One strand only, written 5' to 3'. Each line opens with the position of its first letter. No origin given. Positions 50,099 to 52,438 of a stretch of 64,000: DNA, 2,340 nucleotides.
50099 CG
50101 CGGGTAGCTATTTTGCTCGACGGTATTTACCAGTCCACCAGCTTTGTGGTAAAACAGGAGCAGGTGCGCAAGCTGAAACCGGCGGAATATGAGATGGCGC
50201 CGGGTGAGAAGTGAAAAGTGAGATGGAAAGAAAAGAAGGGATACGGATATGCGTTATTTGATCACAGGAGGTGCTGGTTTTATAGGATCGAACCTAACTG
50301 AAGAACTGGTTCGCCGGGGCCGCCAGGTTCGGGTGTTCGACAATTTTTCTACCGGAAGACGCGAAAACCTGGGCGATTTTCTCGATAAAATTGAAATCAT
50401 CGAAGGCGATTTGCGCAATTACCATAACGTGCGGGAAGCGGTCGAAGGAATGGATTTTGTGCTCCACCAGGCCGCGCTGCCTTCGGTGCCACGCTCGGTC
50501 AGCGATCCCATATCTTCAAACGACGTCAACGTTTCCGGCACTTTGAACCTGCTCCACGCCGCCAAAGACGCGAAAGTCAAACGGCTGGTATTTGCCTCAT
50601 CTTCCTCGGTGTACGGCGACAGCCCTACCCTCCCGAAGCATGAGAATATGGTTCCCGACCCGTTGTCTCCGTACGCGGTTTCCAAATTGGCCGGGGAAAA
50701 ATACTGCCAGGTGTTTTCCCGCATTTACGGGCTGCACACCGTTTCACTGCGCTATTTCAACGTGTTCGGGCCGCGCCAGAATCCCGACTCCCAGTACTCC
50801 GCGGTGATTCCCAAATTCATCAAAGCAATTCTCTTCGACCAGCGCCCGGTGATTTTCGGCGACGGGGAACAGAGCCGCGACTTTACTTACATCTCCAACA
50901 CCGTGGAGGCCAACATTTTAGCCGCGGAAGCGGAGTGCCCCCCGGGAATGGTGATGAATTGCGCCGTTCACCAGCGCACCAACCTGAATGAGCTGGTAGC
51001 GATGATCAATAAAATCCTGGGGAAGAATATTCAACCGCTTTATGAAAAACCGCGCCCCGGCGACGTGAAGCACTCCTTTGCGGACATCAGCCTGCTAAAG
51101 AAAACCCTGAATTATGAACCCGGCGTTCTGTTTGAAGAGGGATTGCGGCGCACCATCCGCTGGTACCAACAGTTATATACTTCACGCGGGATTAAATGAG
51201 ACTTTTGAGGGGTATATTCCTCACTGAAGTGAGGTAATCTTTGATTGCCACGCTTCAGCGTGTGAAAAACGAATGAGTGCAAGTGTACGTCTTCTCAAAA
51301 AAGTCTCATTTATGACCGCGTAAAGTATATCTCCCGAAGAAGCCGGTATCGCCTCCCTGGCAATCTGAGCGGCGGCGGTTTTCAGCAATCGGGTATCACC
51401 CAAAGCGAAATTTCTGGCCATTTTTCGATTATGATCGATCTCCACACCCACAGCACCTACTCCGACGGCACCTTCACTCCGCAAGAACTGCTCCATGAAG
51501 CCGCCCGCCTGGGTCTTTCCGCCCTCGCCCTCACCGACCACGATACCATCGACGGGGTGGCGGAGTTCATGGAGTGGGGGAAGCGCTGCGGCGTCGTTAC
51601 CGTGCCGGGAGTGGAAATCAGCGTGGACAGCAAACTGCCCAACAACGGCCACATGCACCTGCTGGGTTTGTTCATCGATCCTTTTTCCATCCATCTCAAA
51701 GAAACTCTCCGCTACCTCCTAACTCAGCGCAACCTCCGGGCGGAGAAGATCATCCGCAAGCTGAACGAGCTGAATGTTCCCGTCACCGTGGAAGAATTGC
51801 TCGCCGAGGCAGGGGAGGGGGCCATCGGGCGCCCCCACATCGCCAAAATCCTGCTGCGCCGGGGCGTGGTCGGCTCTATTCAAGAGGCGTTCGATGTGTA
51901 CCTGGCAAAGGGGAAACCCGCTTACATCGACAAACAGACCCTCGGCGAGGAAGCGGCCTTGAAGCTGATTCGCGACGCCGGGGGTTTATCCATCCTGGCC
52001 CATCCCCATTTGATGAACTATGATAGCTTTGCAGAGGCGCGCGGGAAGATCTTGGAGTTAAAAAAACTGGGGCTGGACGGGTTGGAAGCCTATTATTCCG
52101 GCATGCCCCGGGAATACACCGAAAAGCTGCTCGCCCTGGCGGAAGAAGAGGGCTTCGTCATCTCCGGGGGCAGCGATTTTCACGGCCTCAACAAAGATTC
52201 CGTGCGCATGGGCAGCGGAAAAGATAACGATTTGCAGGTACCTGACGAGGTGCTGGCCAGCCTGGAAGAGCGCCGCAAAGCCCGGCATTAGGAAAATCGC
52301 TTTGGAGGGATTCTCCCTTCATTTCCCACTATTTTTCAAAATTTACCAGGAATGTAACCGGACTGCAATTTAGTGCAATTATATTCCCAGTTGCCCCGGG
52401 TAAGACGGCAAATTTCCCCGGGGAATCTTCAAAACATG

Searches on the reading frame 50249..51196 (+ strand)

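Call 58: search_protein_families(library=pfam, proteins=[window:50249-51196:+], max_evalue=0.0001)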
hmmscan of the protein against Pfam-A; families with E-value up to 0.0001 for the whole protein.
window:50249-51196:+ (316 aa): 9 families
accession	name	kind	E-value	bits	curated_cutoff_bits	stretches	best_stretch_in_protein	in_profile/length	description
PF01370.27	Epimerase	-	1.6e-63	214.8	20.9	1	4-238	2-239/240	NAD dependent epimerase/dehydratase family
PF16363.11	GDP_Man_Dehyd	-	9.7e-59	199.9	27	1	4-302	1-332/332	GDP-mannose 4,6 dehydratase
PF01073.25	3Beta_HSD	-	6.6e-31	107.8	22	1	4-228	1-231/280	3-beta hydroxysteroid dehydrogenase/isomerase family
PF02719.21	Polysacc_synt_2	-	2.6e-17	63.4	20.2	1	4-259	2-249/293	Polysaccharide biosynthesis protein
PF13460.12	NAD_binding_10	-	1.3e-14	55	27.2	1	7-153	1-131/184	NAD(P)H-binding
PF04321.23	RmlD_sub_bind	-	2.9e-13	50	27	1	1-155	1-138/287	RmlD substrate binding domain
PF07993.18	NAD_binding_4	-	2.9e-12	46.7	20.1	1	5-184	1-219/258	Male sterility protein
PF05368.20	NmrA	-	9.4e-07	29.1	27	1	4-118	6-107/298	NmrA-like family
PF08659.16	KR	-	3.1e-05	24.4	22.6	0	3-120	3-138/180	KR domain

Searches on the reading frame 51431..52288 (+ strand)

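Call 90: search_protein_families(library=pfam, proteins=[window:51431-52288:+], max_evalue=0.0001)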
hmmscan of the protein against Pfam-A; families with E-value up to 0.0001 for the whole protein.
window:51431-52288:+ (286 aa): 1 family
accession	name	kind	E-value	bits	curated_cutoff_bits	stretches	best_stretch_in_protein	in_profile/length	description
PF02811.25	PHP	-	1.3e-14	55.3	26.4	1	3-78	1-78/164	PHP domain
